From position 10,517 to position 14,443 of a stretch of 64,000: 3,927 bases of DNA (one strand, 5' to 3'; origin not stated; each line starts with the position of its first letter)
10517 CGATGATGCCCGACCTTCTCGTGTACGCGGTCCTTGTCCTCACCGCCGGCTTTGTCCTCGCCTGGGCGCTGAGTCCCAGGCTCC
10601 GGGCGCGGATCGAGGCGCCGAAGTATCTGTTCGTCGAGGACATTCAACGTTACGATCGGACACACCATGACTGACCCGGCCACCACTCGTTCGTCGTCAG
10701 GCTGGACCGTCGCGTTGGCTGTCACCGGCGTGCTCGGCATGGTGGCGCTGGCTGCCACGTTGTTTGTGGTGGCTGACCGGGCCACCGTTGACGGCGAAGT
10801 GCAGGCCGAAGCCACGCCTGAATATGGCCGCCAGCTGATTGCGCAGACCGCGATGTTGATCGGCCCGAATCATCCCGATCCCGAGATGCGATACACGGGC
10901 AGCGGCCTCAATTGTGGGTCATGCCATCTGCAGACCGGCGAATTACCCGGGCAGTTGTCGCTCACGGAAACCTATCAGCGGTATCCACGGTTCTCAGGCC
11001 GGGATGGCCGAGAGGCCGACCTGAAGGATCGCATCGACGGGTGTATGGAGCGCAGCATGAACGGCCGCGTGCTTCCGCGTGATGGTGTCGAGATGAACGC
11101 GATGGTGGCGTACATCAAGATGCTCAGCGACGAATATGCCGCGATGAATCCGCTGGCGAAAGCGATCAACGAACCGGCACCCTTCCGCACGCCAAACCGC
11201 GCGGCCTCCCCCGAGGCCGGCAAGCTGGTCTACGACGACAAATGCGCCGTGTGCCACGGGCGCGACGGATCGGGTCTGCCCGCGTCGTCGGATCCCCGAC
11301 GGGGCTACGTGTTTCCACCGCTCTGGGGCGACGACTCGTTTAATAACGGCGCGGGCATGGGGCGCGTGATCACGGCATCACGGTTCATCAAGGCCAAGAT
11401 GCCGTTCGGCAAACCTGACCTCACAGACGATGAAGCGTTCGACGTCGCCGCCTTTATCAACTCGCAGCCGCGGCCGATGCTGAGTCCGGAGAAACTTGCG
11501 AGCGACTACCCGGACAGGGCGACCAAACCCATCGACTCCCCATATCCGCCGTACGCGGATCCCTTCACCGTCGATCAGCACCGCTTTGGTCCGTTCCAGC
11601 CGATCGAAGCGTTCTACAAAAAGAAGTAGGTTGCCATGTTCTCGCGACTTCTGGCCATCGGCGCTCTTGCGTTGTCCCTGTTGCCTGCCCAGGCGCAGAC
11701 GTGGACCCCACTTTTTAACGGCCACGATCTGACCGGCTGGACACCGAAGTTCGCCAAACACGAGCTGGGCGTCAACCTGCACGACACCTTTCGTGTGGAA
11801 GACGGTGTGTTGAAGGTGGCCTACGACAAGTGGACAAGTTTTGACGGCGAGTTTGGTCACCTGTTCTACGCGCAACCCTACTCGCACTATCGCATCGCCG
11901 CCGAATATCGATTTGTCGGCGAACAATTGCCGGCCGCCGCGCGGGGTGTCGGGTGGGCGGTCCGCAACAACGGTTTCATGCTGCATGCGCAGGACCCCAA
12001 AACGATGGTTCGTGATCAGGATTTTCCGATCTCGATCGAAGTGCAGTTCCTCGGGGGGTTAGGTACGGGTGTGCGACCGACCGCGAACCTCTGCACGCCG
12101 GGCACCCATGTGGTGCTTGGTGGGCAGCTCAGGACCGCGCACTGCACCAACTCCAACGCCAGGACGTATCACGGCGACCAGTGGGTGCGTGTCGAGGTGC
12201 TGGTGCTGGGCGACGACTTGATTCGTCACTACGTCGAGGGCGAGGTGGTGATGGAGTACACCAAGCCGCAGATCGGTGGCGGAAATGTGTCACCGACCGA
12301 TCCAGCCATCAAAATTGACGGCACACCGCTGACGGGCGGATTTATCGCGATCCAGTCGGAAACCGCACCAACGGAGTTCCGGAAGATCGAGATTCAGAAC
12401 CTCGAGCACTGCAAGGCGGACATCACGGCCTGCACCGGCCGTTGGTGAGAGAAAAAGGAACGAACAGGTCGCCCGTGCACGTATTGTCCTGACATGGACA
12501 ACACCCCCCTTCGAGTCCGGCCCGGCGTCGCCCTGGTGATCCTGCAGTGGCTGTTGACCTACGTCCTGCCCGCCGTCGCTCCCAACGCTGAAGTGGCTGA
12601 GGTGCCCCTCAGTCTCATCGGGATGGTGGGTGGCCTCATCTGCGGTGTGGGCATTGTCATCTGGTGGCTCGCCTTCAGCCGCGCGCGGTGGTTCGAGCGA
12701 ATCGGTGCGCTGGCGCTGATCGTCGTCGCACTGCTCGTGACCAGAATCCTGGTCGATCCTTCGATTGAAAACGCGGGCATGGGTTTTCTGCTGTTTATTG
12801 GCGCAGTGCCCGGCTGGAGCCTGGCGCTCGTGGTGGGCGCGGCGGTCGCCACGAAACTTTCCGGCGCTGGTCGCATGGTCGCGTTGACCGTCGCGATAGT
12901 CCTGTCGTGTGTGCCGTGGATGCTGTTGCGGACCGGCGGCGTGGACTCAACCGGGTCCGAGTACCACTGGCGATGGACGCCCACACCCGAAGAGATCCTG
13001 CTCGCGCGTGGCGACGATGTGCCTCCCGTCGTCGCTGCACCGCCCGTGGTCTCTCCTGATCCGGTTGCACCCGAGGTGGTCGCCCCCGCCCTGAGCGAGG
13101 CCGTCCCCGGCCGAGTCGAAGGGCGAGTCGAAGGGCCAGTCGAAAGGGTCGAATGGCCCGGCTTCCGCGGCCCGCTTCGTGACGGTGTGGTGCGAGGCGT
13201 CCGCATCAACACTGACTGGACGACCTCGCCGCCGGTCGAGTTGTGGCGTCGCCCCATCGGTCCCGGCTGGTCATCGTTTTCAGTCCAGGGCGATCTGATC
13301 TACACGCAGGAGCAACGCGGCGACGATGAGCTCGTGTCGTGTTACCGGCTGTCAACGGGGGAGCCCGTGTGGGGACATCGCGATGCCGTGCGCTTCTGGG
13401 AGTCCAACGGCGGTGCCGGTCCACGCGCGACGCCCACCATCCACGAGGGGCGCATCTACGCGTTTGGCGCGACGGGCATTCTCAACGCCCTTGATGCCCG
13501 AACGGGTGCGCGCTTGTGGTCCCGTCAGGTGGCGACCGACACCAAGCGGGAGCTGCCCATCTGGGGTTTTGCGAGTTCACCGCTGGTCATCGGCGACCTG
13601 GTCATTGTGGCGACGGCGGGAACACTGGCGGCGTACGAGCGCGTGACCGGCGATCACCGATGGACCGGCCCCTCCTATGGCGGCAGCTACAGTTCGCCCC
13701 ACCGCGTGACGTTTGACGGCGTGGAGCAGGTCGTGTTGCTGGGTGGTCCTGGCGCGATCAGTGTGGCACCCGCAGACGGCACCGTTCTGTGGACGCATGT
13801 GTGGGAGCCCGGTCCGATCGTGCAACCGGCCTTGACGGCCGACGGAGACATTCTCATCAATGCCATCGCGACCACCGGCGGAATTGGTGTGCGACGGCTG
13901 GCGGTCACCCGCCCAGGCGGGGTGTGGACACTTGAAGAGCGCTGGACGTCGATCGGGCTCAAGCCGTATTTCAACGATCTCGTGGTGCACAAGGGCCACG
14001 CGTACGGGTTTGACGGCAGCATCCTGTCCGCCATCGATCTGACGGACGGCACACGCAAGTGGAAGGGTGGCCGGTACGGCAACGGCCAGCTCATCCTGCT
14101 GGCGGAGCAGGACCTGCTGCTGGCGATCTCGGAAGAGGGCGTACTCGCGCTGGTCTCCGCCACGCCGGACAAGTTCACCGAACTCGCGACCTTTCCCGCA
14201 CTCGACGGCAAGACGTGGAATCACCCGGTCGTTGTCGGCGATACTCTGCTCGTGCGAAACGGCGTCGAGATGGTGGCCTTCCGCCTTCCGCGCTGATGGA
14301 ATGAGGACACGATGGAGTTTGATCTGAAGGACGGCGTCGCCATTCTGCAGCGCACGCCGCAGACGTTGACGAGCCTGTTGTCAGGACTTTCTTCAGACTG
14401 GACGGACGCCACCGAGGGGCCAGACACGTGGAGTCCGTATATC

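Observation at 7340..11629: Candidate thiosulfate-to-oxygen respiratory operon: DsrE-like + cbb3-like oxidase + TsdA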

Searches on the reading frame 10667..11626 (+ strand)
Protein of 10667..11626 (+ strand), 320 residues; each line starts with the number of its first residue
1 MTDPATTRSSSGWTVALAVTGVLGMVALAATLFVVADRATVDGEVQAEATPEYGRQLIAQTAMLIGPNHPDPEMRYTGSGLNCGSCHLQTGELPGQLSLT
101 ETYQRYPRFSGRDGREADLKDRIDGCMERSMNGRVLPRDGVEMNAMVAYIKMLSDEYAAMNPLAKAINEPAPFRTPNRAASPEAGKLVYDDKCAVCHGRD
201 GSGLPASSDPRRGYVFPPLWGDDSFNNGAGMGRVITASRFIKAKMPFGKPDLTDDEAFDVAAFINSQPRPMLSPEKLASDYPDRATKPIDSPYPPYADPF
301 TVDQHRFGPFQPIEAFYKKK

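Call 4: search_protein_families(library=pfam, proteins=[window:10667-11626:+], max_evalue=0.01)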
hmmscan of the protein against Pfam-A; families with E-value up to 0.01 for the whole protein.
window:10667-11626:+ (320 aa): 3 families
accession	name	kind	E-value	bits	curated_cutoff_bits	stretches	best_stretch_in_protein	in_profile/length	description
PF00034.26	Cytochrom_C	-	1.7e-11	45.7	21.3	1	183-266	2-88/90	Cytochrome c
PF13442.11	Cytochrome_CBB3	-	2.1e-11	44.4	27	1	181-264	2-68/68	Cytochrome C oxidase, cbb3-type, subunit III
PF21342.2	SoxA-TsdA_cyt-c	-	1.1e-10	41.8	27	1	80-156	14-85/88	SoxA/TsdA, cytochrome c domain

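Call 5: search_protein_families(library=ncbifam, proteins=[window:10667-11626:+], max_evalue=0.01)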
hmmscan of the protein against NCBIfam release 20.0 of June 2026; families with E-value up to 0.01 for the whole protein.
window:10667-11626:+ (320 aa): 5 families
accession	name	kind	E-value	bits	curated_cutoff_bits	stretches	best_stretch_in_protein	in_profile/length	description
TIGR04484.1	thiosulf_SoxA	equivalog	3.9e-09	36.1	110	1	95-200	31-133/212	sulfur oxidation c-type cytochrome SoxA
NF011054.0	PRK14486.1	equivalog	4.4e-07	29.7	447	1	139-267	172-290/294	putative bifunctional cbb3-type cytochrome c oxidase subunit II/cytochrome c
TIGR00782.1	ccoP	equivalog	0.00017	21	179.95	1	124-208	147-229/285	cytochrome-c oxidase, cbb3-type subunit III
NF050122.1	bc1_QcrC_actin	exception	0.00025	20.5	200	1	177-266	36-116/253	cytochrome bc1 complex diheme cytochrome c subunit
TIGR04494.1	c550_PedF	equivalog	0.0011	18.9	122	1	158-209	28-78/133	cytochrome c-550 PedF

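Call 6: search_solved_structures(query=window:10667-11626:+, max_evalue=0.01, show_alignments=3)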
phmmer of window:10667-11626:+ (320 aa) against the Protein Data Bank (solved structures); distinct sequences matched with E-value up to 0.01: 11.
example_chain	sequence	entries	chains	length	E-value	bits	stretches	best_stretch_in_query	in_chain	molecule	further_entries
4wq7_A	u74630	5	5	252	7.6e-39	136.8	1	75-273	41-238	Thiosulfate dehydrogenase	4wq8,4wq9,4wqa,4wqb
4v2k_A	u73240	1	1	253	8.4e-39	136.6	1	75-273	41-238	THIOSULFATE DEHYDROGENASE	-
4wqc_A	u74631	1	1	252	3.8e-38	134.5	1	75-273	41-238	Thiosulfate dehydrogenase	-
4wqd_A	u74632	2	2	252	7.3e-38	133.5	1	75-273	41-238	Thiosulfate dehydrogenase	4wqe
5lo9_A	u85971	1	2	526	7.7e-30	107.2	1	36-305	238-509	Cytochrome C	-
3mk7_C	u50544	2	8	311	2.5e-06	29.9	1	179-276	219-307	Cytochrome c oxidase, cbb3-type, subunit P | Cbb3-type cytochrome c oxidase subunit CcoP1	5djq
6h5l_B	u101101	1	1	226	3.9e-06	29.3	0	145-270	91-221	Conserved hypothetical cytochrome protein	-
8smr_G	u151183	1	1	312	4.1e-05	25.9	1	160-221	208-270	Cbb3-type cytochrome c oxidase subunit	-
8snh_G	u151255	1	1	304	0.0015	20.8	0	158-211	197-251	Cbb3-type cytochrome c oxidase subunit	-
9x0q_B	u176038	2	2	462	0.0036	19.5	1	177-265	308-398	Alcohol dehydrogenase (quinone), cytochrome c subunit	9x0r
8gy2_B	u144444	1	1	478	0.0076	18.5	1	177-265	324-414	Alcohol dehydrogenase (quinone), cytochrome c subunit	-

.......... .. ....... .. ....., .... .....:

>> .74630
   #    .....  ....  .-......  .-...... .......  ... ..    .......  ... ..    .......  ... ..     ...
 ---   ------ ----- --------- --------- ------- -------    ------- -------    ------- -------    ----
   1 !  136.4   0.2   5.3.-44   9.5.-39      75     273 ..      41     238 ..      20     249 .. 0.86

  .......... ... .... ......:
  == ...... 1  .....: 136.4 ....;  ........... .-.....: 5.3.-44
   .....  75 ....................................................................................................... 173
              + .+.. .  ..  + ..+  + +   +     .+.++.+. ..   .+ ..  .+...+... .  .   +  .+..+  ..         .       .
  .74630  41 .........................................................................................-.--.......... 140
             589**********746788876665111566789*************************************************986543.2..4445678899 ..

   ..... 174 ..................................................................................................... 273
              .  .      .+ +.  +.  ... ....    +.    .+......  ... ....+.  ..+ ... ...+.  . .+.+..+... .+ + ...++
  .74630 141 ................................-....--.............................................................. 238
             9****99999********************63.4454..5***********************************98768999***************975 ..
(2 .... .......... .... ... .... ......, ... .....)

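Call 19: find_homologous_proteins(query=window:10667-11626:+)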
Query window:10667-11626:+ (320 aa): 3073 proteins with E <= 0.001 among 6862 candidates; the best 120 are listed.
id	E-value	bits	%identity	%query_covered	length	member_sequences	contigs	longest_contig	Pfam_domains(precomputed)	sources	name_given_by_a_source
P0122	2.3e-217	738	100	100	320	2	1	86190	PF21342.3,PF13442.12,PF00034.27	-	-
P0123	2.2e-211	719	98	100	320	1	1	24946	PF21342.3,PF13442.12,PF00034.27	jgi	-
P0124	8.3e-197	671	90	100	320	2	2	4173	PF21342.3,PF13442.12,PF00034.27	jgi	jgi:thiosulfate dehydrogenase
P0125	4.0e-194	662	89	100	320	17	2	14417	PF21342.3,PF13442.12,PF00034.27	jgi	jgi:thiosulfate dehydrogenase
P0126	3.1e-184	629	83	100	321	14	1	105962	PF21342.3,PF13442.12,PF00034.27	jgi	jgi:thiosulfate dehydrogenase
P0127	8.3e-183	625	83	100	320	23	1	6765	PF21342.3,PF13442.12,PF00034.27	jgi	jgi:thiosulfate dehydrogenase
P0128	7.7e-181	618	82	100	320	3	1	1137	PF21342.3,PF13442.12,PF00034.27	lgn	-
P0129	4.6e-175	599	82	100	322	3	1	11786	PF21342.3,PF13442.12,PF00034.27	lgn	-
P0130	4.2e-169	580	76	100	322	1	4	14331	PF21342.3,PF13442.12,PF00034.27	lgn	-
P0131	3.8e-168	576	75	100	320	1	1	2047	PF21342.3,PF13442.12,PF00034.27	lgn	-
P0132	8.1e-168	575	79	98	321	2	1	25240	PF21342.3,PF13442.12,PF00034.27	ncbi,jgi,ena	jgi:thiosulfate dehydrogenase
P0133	8.1e-166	569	76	98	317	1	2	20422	PF21342.3,PF13442.12,PF00034.27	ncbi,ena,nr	ncbi:MAG: c-type cytochrome [Acidobacteria bacterium]|nr:c-type cytochrome [Acidobacteriota bacteriu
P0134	3.5e-164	563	76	98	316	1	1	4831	PF21342.3,PF13442.12,PF00034.27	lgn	-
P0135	8.6e-163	559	73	100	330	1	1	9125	PF21342.3,PF13442.12,PF00034.27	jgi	jgi:thiosulfate dehydrogenase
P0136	2.7e-162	557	75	98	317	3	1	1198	PF21342.3,PF13442.12,PF00034.27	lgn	-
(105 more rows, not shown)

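Call 22: find_related_loci(query=window:10667-11626:+, collection=genome_contigs, flank=8000)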
Query window:10667-11626:+ (320 aa) in genome_contigs; peptide patterns used: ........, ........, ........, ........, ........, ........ (x = any residue, [..] = any of these).
318 stretches matched a pattern; 41 encode a relative of the query (tblastn E <= 1e-3); 41 distinct loci.
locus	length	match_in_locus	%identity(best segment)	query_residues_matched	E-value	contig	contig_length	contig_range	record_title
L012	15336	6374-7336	93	1-320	0e+0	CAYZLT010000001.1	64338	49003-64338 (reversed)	MAG TPA_asm: uncultured Solibacteraceae bacterium isolate SRP128246_co1_360 genome assembly, contig: NODE_421_length_643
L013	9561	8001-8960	83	1-320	0e+0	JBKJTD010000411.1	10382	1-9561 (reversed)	MAG: Vicinamibacterales bacterium isolate ant_bin.605 k117_5552624, whole genome shotgun sequence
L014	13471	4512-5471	82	1-320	3e-176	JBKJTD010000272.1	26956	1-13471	MAG: Vicinamibacterales bacterium isolate ant_bin.605 k117_3681924, whole genome shotgun sequence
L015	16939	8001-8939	78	5-316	5e-165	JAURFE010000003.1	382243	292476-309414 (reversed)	MAG: Vicinamibacterales bacterium isolate SFB_3D_100_78 NODE_3_length_382243_cov_12.445681, whole genome shotgun sequenc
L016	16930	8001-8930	74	13-320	2e-159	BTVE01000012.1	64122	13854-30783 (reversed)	MAG: Acidimicrobiia bacterium AMX-MBFR-57 DNA, sequence012, whole genome shotgun sequence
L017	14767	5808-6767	66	1-320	2e-143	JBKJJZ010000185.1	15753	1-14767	MAG: Vicinamibacterales bacterium isolate ant_bin.222 k117_3255899, whole genome shotgun sequence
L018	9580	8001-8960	67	1-320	2e-143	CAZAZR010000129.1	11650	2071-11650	MAG TPA_asm: uncultured Solibacteraceae bacterium isolate SRP128246_co1_5 genome assembly, contig: NODE_13431_length_116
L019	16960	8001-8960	67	1-320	3e-143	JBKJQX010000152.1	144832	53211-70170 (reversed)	MAG: Vicinamibacterales bacterium isolate ant_bin.512 k117_3116352, whole genome shotgun sequence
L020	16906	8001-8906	57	13-319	6e-115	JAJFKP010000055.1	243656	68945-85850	MAG: Woeseiaceae bacterium isolate OFTM117 OFTM117_54, whole genome shotgun sequence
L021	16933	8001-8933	53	9-319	2e-108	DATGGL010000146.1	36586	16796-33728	MAG TPA_asm: Bryobacteraceae bacterium isolate SMAG_U9753 k141_1853726, whole genome shotgun sequence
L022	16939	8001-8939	53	9-319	4e-106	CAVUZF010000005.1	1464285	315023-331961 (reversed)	MAG: Bryobacterales bacterium isolate MFD05512.bin.2.137 genome assembly, contig: contig_7469, whole genome shotgun sequ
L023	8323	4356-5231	53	6-300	5e-103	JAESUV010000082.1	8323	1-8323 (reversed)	MAG: Gammaproteobacteria bacterium isolate NORP350 Contig_source1382A_14634, whole genome shotgun sequence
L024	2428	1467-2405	50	9-319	2e-107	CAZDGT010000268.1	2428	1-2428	MAG TPA_asm: uncultured Bordetella sp. isolate binchicken_co200_91 genome assembly, contig: k141_1755648, whole genome s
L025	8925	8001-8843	48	37-320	2e-83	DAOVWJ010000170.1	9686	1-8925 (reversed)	MAG TPA_asm: Maribacter sp. isolate CSMAG_1728 CSMAG_1728_k141_823445_length_9686_cov_13.5864, whole genome shotgun sequ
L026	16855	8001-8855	45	33-320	7e-81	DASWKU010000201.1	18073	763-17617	MAG TPA_asm: Flavobacteriaceae bacterium isolate SMAG_U2930 k141_3074965, whole genome shotgun sequence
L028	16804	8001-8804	49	52-320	2e-78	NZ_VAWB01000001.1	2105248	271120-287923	Hyunsoonleella aestuarii strain KCTC 23449 Scaffold1, whole genome shotgun sequence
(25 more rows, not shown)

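Call 41: search_protein_families(library=pfam, proteins=[L028:4094-7564:+, L028:8832-9506:+, L028:9520-9936:+, L028:10090-10965:-, L028:11111-11869:+, L028:11878-12231:+, L020:3040-4653:+, L020:9017-10150:-, L020:10962-12413:-, L020:1934-2803:-], max_evalue=0.001)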
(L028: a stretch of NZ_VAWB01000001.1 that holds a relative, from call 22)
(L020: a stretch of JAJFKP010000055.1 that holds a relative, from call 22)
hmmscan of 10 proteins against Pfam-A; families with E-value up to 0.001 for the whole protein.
L028:4094-7564:+ (1157 aa): 16 families
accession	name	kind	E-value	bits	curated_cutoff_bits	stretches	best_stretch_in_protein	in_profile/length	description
PF01855.24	POR_N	-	4.2e-74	249.6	27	1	19-248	3-230/231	Pyruvate flavodoxin/ferredoxin oxidoreductase, thiamine diP-bdg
PF00037.32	Fer4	-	6.2e-15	54.8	21.1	2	653-675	1-23/24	4Fe-4S binding domain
PF17147.9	PFOR_II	-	2.8e-13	50.6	27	1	270-368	1-95/102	Pyruvate:ferredoxin oxidoreductase core domain II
PF12837.12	Fer4_6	-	6.9e-12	45.1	25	2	652-675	1-24/24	4Fe-4S binding domain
PF12838.12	Fer4_7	-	1.7e-11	44.8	27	1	660-728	2-52/52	4Fe-4S dicluster domain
PF13237.11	Fer4_10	-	2.4e-10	40.6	25.5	1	707-735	2-30/53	4Fe-4S dicluster domain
PF02775.26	TPP_enzyme_C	-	8.9e-10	39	21.9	1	922-1034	46-150/151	Thiamine pyrophosphate enzyme, C-terminal TPP binding domain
PF13484.11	Fer4_16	-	1.1e-09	39.4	30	1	713-744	1-32/66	4Fe-4S double cluster binding domain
PF01558.24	POR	-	3.1e-09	37.7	27.4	1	450-562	19-125/173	Pyruvate ferredoxin/flavodoxin oxidoreductase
PF13187.11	Fer4_9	-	3.7e-08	33.7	27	1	660-728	2-51/52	4Fe-4S dicluster domain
PF12797.12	Fer4_2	-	1.1e-07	31.8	24.5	1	653-671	3-21/22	4Fe-4S binding domain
PF14697.11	Fer4_21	-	1.1e-06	29.1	35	0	707-728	34-56/59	4Fe-4S dicluster domain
PF13534.11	Fer4_17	-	1.6e-05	25.8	22.2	0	657-673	43-59/61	4Fe-4S dicluster domain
PF13183.11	Fer4_8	-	5.8e-05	24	27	1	658-727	3-67/68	4Fe-4S dicluster domain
PF25160.1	LdpA_Fe-S-bd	-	6.8e-05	23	27.6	0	708-732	22-46/49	LdpA Fe-S cluster-binding domain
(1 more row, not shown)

L028:8832-9506:+ (225 aa): 0 families

L028:9520-9936:+ (139 aa): 1 family
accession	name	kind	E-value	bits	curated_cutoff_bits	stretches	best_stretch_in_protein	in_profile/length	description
PF02635.20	DsrE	-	2.3e-06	28.2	22.7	1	29-135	3-114/116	DsrE/DsrF-like family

L028:10090-10965:- (291 aa): 1 family
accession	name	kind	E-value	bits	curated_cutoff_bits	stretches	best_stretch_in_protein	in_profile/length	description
PF00582.32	Usp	-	6.6e-24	85.5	24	1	12-157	1-141/141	Universal stress protein family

L028:11111-11869:+ (253 aa): 1 family
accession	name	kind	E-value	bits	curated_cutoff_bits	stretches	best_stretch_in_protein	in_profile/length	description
PF11306.15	DUF3108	-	4.3e-37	128.4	26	1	29-244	1-207/209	Protein of unknown function (DUF3108)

L028:11878-12231:+ (118 aa): 0 families

L020:3040-4653:+ (538 aa): 2 families
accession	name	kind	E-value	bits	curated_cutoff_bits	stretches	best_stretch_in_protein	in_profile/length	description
PF03572.23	Peptidase_S41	-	3.5e-12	46.6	24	1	268-419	1-124/165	Peptidase family S41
PF18294.6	Pept_S41_N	-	3.2e-07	30.6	25.9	1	86-139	2-49/49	Peptidase S41 N-terminal domain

L020:9017-10150:- (377 aa): 0 families

L020:10962-12413:- (483 aa): 2 families
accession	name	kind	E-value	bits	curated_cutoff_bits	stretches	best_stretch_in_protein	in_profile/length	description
PF04389.22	Peptidase_M28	-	5.3e-29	101.8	21.3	1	280-461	1-183/193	Peptidase family M28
PF01546.33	Peptidase_M20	-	4.7e-07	30.3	24.6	1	307-470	30-203/206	Peptidase family M20/M25/M40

L020:1934-2803:- (289 aa): 2 families
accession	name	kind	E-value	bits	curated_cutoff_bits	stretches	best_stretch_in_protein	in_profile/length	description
PF03767.20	Acid_phosphat_B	-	5.7e-28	98.4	27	1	54-257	48-230/230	HAD superfamily, subfamily IIIB (Acid phosphatase)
PF13344.12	Hydrolase_6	-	0.00055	20.4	27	0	133-184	13-62/101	Haloacid dehalogenase-like hydrolase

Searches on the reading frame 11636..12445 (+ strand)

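Call 4: search_protein_families(library=pfam, proteins=[window:11636-12445:+], max_evalue=0.01)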
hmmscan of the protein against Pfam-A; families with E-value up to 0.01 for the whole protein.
window:11636-12445:+ (270 aa): 1 family
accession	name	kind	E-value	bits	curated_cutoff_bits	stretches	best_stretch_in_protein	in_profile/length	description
PF06439.18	3keto-disac_hyd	-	1.2e-31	110.7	26.8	1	22-254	1-187/187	3-keto-disaccharide hydrolase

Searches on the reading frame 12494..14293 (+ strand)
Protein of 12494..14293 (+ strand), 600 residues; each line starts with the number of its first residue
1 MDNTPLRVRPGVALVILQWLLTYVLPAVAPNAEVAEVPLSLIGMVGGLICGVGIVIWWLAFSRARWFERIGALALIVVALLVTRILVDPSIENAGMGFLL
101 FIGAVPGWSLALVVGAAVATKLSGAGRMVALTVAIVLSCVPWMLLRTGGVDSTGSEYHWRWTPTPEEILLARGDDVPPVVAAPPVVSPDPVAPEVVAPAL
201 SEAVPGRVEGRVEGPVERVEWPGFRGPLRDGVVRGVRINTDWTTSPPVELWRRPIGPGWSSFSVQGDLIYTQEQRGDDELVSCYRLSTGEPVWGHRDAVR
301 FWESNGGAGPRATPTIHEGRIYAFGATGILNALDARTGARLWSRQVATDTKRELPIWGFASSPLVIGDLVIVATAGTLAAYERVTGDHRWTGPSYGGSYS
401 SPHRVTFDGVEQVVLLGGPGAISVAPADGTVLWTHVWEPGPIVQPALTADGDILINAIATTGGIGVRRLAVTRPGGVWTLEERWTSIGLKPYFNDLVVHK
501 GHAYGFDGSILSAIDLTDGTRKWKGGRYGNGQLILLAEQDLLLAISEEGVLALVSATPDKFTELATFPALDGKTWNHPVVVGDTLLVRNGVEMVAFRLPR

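Call 4: search_protein_families(library=pfam, proteins=[window:12494-14293:+], max_evalue=0.01)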
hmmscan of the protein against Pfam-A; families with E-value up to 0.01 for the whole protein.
window:12494-14293:+ (600 aa): 3 families
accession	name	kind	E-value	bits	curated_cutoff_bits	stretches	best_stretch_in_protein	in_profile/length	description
PF13360.13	PQQ_2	-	1.4e-17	64.5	27.6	2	250-400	16-152/233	Outer membrane protein assembly factor BamB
PF13570.13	Beta-prop_ACSF4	-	1.9e-05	24.6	133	1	301-445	126-261/329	Beta-alanine-activating enzyme, beta-propeller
PF01011.28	PQQ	-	5.8e-05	22.4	26.7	1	304-352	43-91/595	Glucose/ethanol/alcohol dehydrogenase, beta-propeller domain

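Call 51: search_solved_structures(query=window:12494-14293:+, max_evalue=0.01)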
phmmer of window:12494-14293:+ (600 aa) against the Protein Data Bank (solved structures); distinct sequences matched with E-value up to 0.01: 19.
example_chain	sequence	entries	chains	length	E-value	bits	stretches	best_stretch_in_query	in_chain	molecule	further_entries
1yiq_A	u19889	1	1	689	4.9e-09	38.3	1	316-392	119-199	Quinohemoprotein alcohol dehydrogenase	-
6zcv_A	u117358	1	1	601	4.1e-07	32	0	327-425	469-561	Quinoprotein ethanol dehydrogenase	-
1kb0_A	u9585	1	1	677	4.2e-07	32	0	316-403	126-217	quinohemoprotein alcohol dehydrogenase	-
6zcw_A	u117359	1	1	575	1.4e-06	30.2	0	327-421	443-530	Quinoprotein ethanol dehydrogenase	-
8orr_AAA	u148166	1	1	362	1.8e-05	26.6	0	276-347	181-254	Outer membrane protein assembly factor BamB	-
8spr_B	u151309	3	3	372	2.4e-05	26.2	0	276-347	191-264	Outer membrane protein assembly factor BamB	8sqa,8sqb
28jl_B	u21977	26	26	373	2.4e-05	26.1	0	276-347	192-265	Outer membrane protein assembly factor BamB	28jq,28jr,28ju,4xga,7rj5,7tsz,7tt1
3q54_A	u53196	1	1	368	2.4e-05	26.1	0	276-347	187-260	Outer membrane assembly lipoprotein YfgL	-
7nri_B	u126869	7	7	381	2.4e-05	26.1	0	276-347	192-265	Outer membrane protein assembly factor BamB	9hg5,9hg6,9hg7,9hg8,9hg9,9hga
2yh3_A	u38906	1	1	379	2.5e-05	26.1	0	276-347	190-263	LIPOPROTEIN YFGL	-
3prw_A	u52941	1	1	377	2.5e-05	26.1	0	276-347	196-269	Lipoprotein yfgL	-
3q7m_A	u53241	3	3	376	2.6e-05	26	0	276-347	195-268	Lipoprotein yfgL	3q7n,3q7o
5ljo_B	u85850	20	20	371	2.8e-05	25.9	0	275-347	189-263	Outer membrane protein assembly factor BamB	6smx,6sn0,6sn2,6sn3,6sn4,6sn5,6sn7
5ayw_B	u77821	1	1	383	2.8e-05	25.9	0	276-347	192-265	Outer membrane protein assembly factor BamB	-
3p1l_A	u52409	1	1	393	2.9e-05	25.9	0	276-347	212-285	Lipoprotein yfgL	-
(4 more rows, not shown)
